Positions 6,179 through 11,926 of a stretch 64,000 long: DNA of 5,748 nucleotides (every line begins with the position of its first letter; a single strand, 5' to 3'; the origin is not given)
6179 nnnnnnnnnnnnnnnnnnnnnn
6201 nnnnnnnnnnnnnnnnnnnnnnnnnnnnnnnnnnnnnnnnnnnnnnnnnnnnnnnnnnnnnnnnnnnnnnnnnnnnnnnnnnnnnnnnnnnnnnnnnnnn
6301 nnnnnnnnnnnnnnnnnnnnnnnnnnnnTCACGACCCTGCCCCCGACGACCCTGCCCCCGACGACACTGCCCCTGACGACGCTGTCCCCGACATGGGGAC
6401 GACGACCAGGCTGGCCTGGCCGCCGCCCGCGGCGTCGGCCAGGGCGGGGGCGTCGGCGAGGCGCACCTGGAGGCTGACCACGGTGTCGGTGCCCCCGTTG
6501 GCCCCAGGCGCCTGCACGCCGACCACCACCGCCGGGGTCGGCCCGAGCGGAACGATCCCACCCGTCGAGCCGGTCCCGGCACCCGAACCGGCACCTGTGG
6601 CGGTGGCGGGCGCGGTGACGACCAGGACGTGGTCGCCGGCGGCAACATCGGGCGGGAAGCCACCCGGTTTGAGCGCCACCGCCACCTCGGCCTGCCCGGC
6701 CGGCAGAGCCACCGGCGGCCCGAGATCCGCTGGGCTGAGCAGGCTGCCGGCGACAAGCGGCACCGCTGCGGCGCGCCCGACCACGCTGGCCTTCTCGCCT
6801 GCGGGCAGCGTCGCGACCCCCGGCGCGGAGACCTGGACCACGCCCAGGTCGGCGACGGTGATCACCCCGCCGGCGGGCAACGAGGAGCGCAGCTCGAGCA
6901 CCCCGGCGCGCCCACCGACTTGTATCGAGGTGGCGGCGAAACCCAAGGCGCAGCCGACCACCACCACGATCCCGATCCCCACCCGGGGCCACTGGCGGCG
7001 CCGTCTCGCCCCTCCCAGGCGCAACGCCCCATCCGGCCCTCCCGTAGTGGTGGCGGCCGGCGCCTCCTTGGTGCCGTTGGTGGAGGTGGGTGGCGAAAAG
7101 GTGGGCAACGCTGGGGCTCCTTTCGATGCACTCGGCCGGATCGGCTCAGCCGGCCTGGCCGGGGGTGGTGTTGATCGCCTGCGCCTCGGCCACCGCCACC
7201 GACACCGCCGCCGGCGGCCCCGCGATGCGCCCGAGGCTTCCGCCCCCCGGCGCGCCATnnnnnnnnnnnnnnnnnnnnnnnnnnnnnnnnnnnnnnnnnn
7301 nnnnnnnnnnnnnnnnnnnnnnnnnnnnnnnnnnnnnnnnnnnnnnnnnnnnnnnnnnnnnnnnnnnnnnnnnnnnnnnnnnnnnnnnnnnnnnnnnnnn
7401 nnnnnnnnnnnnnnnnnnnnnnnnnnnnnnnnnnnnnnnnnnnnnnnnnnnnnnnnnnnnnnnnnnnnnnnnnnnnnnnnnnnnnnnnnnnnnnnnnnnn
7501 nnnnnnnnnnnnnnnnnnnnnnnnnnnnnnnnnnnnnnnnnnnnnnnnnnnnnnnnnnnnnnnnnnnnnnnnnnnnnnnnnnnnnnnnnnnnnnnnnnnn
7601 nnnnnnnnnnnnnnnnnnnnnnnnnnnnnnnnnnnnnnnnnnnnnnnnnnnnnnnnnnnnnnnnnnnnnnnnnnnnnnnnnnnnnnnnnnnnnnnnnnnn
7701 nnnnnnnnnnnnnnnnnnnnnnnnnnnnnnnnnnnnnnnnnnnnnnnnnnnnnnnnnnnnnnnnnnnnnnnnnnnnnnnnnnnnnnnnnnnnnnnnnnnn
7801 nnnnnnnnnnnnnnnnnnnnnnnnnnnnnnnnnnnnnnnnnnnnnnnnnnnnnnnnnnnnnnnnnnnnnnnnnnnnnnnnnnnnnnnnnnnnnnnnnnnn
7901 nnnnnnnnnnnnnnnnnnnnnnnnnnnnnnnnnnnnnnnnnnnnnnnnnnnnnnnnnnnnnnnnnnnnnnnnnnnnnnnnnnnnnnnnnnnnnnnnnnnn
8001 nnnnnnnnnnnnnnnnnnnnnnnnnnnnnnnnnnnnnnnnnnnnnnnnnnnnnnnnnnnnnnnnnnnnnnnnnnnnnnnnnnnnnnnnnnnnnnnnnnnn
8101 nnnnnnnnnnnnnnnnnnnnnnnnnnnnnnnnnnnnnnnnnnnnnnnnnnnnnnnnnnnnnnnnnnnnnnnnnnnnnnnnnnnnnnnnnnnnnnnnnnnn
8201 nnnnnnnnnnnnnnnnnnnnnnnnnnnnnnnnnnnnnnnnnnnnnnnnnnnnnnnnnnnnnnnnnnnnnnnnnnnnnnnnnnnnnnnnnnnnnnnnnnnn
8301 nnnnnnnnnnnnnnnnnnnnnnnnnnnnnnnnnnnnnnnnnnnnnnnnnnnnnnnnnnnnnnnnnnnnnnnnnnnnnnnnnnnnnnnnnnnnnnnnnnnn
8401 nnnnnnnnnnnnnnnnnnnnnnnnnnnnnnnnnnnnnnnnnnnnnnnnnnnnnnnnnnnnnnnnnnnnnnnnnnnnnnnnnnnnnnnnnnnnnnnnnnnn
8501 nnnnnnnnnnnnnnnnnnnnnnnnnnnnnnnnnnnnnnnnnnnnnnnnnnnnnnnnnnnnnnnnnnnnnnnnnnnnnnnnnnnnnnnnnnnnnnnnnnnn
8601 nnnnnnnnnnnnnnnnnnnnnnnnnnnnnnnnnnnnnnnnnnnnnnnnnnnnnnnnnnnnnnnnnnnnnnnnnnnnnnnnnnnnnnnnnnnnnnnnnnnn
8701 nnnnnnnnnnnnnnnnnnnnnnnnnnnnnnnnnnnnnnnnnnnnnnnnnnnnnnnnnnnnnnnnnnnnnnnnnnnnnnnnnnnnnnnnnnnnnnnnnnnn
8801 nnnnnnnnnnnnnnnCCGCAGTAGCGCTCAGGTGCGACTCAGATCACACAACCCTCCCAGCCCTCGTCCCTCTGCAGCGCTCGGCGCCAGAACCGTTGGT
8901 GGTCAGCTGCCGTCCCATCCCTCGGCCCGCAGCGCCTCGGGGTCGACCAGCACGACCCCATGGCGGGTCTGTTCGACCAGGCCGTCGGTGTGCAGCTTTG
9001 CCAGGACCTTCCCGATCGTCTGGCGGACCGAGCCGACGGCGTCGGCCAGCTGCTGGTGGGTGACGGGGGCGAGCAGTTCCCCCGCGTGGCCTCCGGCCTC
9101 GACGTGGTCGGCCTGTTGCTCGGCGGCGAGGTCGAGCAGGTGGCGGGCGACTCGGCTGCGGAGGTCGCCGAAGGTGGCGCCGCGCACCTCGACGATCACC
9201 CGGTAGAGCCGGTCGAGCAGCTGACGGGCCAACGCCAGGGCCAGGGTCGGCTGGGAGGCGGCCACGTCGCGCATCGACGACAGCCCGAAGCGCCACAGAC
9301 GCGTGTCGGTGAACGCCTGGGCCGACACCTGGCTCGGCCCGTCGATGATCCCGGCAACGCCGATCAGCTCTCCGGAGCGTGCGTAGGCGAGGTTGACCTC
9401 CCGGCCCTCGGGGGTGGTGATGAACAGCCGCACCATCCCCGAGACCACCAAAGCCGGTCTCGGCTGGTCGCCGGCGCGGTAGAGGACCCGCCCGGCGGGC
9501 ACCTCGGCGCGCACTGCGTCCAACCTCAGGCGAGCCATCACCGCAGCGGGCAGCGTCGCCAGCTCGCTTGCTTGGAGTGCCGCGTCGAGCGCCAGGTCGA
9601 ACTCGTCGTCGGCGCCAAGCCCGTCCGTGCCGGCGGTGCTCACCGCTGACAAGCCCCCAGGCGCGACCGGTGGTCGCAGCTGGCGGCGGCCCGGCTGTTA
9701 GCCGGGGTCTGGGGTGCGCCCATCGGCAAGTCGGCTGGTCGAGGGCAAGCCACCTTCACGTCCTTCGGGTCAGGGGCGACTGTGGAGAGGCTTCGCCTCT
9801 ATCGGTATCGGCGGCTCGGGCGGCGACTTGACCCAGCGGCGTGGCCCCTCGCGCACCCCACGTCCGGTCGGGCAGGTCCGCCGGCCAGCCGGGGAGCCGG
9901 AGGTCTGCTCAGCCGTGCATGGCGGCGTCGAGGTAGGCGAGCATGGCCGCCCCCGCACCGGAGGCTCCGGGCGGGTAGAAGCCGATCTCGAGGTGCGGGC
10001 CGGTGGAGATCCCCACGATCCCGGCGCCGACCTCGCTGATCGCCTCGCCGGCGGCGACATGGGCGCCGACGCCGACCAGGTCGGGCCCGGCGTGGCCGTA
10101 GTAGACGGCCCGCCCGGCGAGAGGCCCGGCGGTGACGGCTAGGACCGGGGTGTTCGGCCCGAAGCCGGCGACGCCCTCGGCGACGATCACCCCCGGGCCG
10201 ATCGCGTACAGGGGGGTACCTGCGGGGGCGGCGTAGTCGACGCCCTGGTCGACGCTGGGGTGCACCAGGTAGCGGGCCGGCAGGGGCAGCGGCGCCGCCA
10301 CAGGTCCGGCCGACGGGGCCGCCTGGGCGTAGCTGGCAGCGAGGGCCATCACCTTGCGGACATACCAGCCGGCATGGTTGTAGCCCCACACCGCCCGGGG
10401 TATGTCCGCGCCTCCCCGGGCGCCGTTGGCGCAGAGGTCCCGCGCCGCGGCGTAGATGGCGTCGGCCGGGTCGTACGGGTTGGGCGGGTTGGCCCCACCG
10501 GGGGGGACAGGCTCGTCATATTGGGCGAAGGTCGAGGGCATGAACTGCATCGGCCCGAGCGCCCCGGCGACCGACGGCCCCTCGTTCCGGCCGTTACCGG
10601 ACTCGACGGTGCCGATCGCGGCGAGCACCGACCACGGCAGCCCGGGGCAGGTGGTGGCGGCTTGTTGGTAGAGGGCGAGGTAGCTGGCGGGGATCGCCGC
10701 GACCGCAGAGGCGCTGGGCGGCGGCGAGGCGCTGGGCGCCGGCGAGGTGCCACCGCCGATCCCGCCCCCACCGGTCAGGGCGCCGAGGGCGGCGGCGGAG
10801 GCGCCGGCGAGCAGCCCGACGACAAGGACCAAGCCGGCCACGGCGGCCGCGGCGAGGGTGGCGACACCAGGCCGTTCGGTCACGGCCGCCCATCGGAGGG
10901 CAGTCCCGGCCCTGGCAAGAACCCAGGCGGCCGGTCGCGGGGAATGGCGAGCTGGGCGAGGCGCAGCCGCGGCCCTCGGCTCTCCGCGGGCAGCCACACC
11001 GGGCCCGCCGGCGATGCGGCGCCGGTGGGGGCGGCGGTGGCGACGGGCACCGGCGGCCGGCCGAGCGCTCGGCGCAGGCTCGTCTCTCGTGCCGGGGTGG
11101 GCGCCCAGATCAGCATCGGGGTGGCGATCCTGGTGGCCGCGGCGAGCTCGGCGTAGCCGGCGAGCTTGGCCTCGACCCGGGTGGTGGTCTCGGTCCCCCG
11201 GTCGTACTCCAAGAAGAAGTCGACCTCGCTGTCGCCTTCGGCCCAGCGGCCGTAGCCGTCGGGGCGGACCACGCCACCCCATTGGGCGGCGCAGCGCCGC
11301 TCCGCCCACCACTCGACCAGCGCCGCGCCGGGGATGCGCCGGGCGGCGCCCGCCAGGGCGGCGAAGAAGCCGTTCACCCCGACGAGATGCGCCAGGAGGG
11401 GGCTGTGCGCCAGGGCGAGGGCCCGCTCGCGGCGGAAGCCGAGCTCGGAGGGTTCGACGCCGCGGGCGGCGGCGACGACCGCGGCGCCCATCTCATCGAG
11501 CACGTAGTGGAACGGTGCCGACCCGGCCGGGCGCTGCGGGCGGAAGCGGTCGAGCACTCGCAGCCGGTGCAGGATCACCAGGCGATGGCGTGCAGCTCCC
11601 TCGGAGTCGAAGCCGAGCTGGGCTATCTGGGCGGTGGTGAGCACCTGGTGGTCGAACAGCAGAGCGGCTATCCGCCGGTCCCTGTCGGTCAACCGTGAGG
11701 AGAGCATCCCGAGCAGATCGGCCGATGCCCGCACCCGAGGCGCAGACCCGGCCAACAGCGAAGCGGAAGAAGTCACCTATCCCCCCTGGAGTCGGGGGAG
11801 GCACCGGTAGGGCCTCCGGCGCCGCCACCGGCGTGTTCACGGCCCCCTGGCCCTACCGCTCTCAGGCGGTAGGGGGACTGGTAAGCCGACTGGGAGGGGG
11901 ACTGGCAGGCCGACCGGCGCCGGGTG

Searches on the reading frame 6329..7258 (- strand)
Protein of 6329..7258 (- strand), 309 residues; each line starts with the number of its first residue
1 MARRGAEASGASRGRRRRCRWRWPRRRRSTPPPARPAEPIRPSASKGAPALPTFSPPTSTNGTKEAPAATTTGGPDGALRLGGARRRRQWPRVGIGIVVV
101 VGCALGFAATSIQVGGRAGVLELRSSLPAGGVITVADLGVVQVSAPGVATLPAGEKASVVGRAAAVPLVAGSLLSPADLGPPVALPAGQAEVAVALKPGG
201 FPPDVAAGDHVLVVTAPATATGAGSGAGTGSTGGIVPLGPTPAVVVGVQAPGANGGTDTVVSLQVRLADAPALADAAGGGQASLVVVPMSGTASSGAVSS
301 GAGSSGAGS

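Call 75: search_protein_families(library=pfam, proteins=[window:6329-7258:-], max_evalue=0.01)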
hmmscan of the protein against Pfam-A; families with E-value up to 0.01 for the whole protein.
window:6329-7258:- (309 aa): 1 family
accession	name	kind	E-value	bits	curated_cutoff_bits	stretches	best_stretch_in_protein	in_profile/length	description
PF08666.17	SAF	-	4.5e-05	24.3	21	1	123-179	6-62/63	SAF domain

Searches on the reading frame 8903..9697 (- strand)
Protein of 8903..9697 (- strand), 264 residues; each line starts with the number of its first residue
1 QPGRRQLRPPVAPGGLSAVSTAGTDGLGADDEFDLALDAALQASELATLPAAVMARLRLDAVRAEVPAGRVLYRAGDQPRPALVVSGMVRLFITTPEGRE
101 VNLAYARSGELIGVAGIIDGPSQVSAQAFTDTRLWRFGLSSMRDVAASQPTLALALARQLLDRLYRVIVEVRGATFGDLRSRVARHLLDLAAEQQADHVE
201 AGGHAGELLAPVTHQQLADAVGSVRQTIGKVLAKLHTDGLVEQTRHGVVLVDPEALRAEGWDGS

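Call 72: search_protein_families(library=pfam, proteins=[window:8903-9697:-], max_evalue=0.001)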
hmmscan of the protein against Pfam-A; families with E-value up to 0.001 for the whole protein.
window:8903-9697:- (264 aa): 3 families
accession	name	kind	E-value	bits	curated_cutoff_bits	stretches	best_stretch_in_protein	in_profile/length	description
PF13545.12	HTH_Crp_2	-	6.9e-16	58.4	27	1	182-258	2-69/70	Crp-like helix-turn-helix domain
PF00027.35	cNMP_binding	-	5.1e-15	55.6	27.5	1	65-147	3-87/89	Cyclic nucleotide-binding domain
PF00325.26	Crp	-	0.00013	22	21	1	211-240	2-31/32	Bacterial regulatory proteins, crp family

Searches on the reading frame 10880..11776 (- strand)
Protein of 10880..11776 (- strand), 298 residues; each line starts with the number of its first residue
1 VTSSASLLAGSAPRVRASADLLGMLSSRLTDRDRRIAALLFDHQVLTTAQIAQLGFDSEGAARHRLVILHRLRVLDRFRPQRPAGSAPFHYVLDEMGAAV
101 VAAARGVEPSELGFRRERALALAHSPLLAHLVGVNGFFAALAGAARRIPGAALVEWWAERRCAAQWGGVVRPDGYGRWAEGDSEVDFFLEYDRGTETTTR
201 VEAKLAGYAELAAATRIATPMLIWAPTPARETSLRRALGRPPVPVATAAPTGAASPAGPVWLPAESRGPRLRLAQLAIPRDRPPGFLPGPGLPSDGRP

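Call 72: search_protein_families(library=pfam, proteins=[window:10880-11776:-], max_evalue=0.001)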
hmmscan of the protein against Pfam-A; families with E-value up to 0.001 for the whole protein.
window:10880-11776:- (298 aa): 1 family
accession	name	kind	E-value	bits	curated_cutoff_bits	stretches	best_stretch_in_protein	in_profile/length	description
PF13814.12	Replic_Relax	-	2.4e-49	168.5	25.3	1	39-220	3-183/191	Replication-relaxation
